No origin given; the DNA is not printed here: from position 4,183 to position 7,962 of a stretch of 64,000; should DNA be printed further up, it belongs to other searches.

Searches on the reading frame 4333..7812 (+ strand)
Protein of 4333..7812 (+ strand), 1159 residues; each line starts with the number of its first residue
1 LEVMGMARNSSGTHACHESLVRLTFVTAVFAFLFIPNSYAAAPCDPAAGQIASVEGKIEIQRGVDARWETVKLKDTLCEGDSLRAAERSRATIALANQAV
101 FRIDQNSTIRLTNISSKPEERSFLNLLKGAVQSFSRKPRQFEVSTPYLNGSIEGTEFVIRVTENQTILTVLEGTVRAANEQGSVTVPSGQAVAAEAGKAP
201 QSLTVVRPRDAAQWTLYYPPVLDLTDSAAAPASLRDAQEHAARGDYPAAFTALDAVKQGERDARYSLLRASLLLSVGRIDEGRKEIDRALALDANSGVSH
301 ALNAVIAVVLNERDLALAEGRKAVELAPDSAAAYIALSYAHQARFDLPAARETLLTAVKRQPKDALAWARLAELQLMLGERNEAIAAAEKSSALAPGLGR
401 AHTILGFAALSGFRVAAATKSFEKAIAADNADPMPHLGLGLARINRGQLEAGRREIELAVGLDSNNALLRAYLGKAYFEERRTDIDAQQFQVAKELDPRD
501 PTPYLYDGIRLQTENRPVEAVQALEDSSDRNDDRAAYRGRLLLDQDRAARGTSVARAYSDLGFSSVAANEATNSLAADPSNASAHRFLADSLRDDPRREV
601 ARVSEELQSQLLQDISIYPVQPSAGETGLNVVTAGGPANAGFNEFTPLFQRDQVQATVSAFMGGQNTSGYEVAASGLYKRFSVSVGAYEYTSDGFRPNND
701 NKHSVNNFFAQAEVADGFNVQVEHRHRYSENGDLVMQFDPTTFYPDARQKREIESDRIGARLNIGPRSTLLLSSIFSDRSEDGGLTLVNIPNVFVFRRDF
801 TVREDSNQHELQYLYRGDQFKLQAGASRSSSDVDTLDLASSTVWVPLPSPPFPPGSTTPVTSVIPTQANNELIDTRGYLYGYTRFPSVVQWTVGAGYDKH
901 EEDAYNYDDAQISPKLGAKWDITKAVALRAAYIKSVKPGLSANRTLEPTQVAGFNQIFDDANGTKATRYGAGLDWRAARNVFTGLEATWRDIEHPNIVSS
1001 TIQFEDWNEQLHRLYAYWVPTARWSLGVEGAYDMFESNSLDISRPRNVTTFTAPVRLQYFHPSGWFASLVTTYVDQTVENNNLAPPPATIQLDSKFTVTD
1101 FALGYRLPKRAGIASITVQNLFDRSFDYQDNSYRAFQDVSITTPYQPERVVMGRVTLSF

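Call 66: find_homologous_proteins(query=window:4333-7812:+, max_evalue=1e-30)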
Query window:4333-7812:+ (1159 aa): 3137 proteins with E <= 1e-30 among 8000 candidates; the best 120 are listed.
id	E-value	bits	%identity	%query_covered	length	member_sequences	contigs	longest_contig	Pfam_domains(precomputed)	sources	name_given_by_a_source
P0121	0.0e+0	2580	100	100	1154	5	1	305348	PF14559.13,PF13431.13,PF04773.19,PF13414.13,PF13181.13,PF07719.24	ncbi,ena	-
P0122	0.0e+0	1932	76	99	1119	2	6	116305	PF14559.13,PF13431.13,PF23914.2,PF04773.19,PF13414.13,PF13432.13,PF13428.13,PF13181.13,PF07719.24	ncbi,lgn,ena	-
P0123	0.0e+0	1908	75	100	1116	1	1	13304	PF14559.13,PF13431.13,PF04773.19,PF13414.13,PF13432.13,PF13428.13,PF07719.24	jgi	-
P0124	0.0e+0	1903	76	98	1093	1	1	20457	PF14559.13,PF13431.13,PF04773.19,PF13414.13,PF13432.13,PF13428.13,PF07719.24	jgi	-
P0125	0.0e+0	1903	76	98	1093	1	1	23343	PF14559.13,PF13431.13,PF04773.19,PF13414.13,PF13432.13,PF13428.13,PF07719.24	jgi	-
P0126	0.0e+0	1887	74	98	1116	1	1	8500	PF14559.13,PF13431.13,PF04773.19,PF13414.13,PF13432.13,PF13428.13,PF07719.24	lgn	-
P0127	0.0e+0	1887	74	99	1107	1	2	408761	PF14559.13,PF13431.13,PF04773.19,PF13414.13,PF13432.13,PF13428.13,PF13181.13,PF07719.24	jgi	-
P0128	0.0e+0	1883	73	98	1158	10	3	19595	PF13431.13,PF04773.19,PF13414.13,PF07719.24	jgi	jgi:Tfp pilus assembly protein PilF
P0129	0.0e+0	1838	72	99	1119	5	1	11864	PF14559.13,PF13431.13,PF04773.19,PF13414.13,PF13432.13,PF13428.13,PF13181.13,PF07719.24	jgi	jgi:tetratricopeptide (TPR) repeat protein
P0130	0.0e+0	1772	71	98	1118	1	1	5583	PF14559.13,PF13431.13,PF04773.19,PF13414.13,PF13432.13,PF13428.13,PF07719.24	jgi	-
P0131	0.0e+0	1276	56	100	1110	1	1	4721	PF14559.13,PF13431.13,PF23914.2,PF04773.19,PF13414.13,PF00515.35,PF13432.13,PF13428.13,PF13181.13,PF07719.24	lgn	-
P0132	0.0e+0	1256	55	100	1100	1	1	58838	PF14559.13,PF13431.13,PF23914.2,PF04773.19,PF00515.35,PF13432.13,PF13428.13,PF13181.13,PF07719.24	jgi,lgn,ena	-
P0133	0.0e+0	1219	52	97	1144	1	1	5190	PF14559.13,PF13431.13,PF25062.2,PF04773.19,PF13414.13,PF13609.13,PF13432.13,PF00593.31,PF13181.13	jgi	jgi:Tfp pilus assembly protein PilF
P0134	0.0e+0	1217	51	98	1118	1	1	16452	PF13431.13,PF23914.2,PF25062.2,PF04773.19,PF13414.13,PF13428.13,PF14559.13,PF00515.35,PF13432.13,PF00593.31,PF13181.13,PF07719.24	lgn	-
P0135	0.0e+0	1214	52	96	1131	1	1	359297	PF14559.13,PF23914.2,PF04773.19,PF13432.13,PF00593.31,PF13181.13,PF07719.24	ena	-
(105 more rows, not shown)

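Call 67: find_encoding_contigs(protein=P0121, flank=1000, max_places=2)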
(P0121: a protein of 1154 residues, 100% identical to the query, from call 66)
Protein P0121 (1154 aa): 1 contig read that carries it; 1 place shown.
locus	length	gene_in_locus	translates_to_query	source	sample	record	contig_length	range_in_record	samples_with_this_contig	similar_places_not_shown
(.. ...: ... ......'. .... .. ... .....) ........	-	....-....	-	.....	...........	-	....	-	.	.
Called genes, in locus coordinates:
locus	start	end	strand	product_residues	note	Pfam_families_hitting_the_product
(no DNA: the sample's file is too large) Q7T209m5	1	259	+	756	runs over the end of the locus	PF00916:Sulfate_transp, PF01740:STAS, PF00027:cNMP_binding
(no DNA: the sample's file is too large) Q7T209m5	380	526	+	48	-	PF01206:TusA (weak)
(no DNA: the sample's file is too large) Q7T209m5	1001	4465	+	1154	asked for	PF04773:FecR, PF07719:TPR_2 (faint), PF13414:TPR_11 (faint), PF13431:TPR_17 (faint), PF14559:TPR_19 (faint), PF13181:TPR_8 (faint)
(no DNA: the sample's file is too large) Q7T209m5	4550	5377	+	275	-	-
